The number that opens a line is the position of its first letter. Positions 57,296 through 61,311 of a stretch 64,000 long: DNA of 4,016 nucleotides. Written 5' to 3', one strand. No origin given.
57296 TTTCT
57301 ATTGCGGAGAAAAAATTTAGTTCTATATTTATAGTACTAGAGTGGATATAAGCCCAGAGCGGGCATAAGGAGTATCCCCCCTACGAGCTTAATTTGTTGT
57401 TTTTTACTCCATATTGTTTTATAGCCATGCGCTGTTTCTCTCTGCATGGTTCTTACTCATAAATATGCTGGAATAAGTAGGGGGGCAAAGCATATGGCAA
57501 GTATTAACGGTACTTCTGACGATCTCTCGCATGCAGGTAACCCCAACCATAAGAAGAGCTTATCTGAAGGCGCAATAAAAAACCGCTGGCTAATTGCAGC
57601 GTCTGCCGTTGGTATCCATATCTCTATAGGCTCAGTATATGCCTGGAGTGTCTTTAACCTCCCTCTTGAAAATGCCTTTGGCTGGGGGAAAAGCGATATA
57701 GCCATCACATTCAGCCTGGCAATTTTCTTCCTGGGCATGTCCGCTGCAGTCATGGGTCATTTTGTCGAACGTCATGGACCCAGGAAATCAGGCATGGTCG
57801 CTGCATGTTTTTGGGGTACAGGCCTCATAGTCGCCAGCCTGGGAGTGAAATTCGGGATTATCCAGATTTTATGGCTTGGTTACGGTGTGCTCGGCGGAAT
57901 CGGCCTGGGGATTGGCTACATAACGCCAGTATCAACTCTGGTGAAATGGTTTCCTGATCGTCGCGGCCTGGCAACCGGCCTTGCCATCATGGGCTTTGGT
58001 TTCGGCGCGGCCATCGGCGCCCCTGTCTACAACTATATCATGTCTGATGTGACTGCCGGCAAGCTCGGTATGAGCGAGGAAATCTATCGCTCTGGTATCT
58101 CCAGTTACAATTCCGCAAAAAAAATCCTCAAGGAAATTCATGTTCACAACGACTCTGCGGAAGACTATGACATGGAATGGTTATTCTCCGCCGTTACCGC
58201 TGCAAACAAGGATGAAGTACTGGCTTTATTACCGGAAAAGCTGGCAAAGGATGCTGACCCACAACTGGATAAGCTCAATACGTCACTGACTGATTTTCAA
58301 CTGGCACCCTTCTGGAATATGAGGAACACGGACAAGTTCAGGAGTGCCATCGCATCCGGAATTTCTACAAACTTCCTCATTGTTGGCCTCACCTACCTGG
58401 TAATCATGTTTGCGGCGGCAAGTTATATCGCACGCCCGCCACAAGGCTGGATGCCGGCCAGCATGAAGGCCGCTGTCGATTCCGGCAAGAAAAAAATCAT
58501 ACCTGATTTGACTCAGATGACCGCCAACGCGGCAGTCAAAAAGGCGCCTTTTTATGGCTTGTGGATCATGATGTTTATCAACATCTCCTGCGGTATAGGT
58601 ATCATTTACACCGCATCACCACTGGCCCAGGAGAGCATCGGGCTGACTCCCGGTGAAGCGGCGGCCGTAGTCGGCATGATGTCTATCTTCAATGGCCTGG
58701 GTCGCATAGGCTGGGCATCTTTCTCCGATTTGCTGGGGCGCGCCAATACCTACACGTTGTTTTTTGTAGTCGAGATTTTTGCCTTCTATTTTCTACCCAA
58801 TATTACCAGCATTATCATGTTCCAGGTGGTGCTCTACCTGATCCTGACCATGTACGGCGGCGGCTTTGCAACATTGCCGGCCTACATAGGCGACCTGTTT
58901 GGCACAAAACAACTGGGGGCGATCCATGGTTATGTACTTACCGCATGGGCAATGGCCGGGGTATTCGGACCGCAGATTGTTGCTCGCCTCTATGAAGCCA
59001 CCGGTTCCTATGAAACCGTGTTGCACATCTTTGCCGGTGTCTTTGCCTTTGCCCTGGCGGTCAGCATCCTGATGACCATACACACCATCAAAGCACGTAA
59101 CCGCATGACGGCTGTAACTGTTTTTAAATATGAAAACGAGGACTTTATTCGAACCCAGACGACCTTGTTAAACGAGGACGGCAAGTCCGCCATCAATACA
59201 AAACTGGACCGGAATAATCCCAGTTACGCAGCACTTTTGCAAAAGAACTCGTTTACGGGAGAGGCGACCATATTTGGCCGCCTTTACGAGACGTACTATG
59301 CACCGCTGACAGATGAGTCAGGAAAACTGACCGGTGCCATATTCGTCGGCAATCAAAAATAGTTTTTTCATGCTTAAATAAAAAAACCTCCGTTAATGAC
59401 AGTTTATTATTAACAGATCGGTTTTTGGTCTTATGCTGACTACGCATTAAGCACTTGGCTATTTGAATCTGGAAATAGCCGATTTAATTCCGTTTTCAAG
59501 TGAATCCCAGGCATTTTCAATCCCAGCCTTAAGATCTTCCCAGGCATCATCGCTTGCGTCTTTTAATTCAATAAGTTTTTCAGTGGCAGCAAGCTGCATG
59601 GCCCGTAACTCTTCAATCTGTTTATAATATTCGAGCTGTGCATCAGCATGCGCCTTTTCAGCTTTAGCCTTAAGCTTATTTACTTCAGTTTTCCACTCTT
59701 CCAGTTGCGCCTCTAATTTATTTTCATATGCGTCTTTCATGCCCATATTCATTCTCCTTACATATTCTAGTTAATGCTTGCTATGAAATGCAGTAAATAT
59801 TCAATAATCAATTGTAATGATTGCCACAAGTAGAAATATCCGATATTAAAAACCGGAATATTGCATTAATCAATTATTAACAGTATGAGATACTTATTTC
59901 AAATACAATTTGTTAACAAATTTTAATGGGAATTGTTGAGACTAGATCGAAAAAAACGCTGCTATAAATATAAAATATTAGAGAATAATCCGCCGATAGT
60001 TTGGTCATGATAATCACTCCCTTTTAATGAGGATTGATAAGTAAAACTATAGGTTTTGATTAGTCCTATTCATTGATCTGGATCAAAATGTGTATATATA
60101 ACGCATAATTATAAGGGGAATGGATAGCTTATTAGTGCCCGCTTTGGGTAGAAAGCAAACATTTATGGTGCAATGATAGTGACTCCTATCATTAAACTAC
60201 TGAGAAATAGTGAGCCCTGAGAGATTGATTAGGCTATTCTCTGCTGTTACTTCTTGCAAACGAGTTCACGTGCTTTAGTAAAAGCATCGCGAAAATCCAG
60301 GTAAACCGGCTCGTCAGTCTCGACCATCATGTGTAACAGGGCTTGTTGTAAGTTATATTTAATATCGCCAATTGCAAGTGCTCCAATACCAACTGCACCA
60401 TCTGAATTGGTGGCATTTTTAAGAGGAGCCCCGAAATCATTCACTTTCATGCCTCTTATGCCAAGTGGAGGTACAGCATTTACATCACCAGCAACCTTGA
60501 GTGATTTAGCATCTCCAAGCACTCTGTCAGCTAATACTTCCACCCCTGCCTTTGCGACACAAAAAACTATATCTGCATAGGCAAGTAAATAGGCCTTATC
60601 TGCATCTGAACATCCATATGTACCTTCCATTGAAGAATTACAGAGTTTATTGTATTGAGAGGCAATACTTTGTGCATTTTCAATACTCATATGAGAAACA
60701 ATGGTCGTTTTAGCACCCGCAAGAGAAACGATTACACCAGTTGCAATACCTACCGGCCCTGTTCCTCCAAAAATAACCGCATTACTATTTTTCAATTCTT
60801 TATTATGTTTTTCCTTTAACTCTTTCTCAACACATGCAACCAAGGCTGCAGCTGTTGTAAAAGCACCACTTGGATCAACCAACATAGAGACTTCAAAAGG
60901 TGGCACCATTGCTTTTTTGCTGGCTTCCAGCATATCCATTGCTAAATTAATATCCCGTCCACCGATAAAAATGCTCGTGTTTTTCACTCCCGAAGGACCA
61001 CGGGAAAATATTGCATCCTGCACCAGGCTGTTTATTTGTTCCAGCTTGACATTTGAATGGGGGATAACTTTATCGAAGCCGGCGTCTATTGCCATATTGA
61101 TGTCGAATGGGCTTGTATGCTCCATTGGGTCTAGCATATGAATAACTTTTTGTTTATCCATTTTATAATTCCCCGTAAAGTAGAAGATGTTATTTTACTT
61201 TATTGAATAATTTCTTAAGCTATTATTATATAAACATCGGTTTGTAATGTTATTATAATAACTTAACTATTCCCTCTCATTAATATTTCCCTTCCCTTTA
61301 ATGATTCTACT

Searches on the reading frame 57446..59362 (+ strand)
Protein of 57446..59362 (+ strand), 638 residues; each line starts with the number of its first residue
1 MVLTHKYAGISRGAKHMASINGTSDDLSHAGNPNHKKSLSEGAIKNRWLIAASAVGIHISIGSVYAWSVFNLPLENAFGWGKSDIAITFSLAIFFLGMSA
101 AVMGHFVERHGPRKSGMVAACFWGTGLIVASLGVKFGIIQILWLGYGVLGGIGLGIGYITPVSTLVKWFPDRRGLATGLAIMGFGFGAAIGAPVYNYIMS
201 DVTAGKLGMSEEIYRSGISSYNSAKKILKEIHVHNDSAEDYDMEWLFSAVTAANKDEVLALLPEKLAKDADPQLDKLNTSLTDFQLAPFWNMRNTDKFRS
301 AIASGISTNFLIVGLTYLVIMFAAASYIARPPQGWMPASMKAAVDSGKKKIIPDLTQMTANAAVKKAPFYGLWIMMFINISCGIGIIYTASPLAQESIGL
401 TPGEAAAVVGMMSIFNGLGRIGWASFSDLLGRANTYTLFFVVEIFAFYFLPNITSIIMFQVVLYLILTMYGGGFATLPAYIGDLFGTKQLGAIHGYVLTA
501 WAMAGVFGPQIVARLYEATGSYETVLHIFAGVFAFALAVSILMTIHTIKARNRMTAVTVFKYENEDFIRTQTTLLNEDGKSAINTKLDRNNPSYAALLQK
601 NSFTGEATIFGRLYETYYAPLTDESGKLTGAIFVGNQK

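Call 29: search_protein_families(library=pfam, proteins=[window:57446-59362:+], max_evalue=0.00001)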
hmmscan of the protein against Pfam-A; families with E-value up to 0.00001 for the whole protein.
window:57446-59362:+ (638 aa): 3 families
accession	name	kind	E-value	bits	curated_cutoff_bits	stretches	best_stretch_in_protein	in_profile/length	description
PF07690.21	MFS_1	-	3.2e-29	102.4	33.4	3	62-199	11-145/347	Major Facilitator Superfamily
PF17201.10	Cache_3-Cache_2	-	9.8e-24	84.6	27.7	1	556-636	101-182/299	Cache 3/Cache 2 fusion domain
PF17202.10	sCache_3_3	-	8.1e-20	71.6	28.8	1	549-637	14-96/107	Single cache domain 3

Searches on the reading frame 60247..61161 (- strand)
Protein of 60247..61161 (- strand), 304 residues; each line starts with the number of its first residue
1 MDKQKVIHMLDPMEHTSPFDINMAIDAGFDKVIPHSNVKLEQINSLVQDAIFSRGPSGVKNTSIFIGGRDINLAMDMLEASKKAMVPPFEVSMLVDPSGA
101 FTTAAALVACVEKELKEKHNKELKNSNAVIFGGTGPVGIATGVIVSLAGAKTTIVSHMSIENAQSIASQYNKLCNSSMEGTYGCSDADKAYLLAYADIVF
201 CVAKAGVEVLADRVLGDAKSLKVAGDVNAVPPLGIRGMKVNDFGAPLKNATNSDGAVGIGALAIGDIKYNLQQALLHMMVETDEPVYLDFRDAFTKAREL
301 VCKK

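Call 29: search_protein_families(library=pfam, proteins=[window:60247-61161:-], max_evalue=0.00001)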
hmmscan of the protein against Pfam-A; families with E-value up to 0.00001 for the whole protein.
window:60247-61161:- (304 aa): 1 family
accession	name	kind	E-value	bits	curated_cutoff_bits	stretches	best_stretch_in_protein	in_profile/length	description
PF09176.16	Mpt_N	-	1.3e-37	128.2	27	1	18-98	1-81/81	Methylene-tetrahydromethanopterin dehydrogenase, N-terminal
